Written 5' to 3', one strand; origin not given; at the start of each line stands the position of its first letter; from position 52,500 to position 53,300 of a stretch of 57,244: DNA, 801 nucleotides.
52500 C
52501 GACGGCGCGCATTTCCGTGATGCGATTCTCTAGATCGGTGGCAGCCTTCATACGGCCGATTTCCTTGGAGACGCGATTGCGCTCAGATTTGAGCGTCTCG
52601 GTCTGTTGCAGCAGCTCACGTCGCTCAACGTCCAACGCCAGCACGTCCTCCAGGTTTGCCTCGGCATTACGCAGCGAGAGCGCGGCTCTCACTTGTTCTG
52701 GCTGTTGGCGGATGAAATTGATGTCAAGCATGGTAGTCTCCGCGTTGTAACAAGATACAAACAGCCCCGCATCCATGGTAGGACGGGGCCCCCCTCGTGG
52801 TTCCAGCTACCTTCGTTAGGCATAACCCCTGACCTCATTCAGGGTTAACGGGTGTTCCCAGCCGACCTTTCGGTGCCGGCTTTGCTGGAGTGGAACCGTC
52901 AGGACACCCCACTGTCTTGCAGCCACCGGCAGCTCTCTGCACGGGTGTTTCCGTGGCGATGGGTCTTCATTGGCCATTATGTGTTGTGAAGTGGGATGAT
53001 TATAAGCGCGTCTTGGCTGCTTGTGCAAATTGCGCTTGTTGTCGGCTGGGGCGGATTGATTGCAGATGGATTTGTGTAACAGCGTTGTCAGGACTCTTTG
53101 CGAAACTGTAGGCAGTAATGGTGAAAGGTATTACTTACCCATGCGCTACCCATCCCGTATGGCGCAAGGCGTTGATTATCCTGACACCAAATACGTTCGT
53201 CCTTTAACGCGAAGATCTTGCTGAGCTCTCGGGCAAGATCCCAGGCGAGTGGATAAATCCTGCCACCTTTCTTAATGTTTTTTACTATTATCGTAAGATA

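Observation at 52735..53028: Candidate T-box riboswitch controlling serS, with an unexpected UGGA acceptor-pairing tetrad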

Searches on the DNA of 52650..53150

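Call 4: search_rna_families(source=window, start=52650, end=53150, threshold=evalue, max_evalue=10, show_alignments=5)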
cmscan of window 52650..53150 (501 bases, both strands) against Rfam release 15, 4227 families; matches with E-value up to 10: 3.
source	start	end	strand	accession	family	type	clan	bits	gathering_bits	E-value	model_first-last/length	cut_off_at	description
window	52776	52982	-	RF00230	T-box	Cis-reg; leader;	-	31.9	93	2.1e-05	1-219/219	no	T-box leader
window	53041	53132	+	RF01886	HSR-omega_2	Gene; lncRNA;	-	17.5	55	0.4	1-87/87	no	Heat shock gene hsromega conserved region 2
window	52856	52890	+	RF02939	COG2908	Cis-reg;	-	12.8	58.7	2.9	1-45/45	no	COG2908 RNA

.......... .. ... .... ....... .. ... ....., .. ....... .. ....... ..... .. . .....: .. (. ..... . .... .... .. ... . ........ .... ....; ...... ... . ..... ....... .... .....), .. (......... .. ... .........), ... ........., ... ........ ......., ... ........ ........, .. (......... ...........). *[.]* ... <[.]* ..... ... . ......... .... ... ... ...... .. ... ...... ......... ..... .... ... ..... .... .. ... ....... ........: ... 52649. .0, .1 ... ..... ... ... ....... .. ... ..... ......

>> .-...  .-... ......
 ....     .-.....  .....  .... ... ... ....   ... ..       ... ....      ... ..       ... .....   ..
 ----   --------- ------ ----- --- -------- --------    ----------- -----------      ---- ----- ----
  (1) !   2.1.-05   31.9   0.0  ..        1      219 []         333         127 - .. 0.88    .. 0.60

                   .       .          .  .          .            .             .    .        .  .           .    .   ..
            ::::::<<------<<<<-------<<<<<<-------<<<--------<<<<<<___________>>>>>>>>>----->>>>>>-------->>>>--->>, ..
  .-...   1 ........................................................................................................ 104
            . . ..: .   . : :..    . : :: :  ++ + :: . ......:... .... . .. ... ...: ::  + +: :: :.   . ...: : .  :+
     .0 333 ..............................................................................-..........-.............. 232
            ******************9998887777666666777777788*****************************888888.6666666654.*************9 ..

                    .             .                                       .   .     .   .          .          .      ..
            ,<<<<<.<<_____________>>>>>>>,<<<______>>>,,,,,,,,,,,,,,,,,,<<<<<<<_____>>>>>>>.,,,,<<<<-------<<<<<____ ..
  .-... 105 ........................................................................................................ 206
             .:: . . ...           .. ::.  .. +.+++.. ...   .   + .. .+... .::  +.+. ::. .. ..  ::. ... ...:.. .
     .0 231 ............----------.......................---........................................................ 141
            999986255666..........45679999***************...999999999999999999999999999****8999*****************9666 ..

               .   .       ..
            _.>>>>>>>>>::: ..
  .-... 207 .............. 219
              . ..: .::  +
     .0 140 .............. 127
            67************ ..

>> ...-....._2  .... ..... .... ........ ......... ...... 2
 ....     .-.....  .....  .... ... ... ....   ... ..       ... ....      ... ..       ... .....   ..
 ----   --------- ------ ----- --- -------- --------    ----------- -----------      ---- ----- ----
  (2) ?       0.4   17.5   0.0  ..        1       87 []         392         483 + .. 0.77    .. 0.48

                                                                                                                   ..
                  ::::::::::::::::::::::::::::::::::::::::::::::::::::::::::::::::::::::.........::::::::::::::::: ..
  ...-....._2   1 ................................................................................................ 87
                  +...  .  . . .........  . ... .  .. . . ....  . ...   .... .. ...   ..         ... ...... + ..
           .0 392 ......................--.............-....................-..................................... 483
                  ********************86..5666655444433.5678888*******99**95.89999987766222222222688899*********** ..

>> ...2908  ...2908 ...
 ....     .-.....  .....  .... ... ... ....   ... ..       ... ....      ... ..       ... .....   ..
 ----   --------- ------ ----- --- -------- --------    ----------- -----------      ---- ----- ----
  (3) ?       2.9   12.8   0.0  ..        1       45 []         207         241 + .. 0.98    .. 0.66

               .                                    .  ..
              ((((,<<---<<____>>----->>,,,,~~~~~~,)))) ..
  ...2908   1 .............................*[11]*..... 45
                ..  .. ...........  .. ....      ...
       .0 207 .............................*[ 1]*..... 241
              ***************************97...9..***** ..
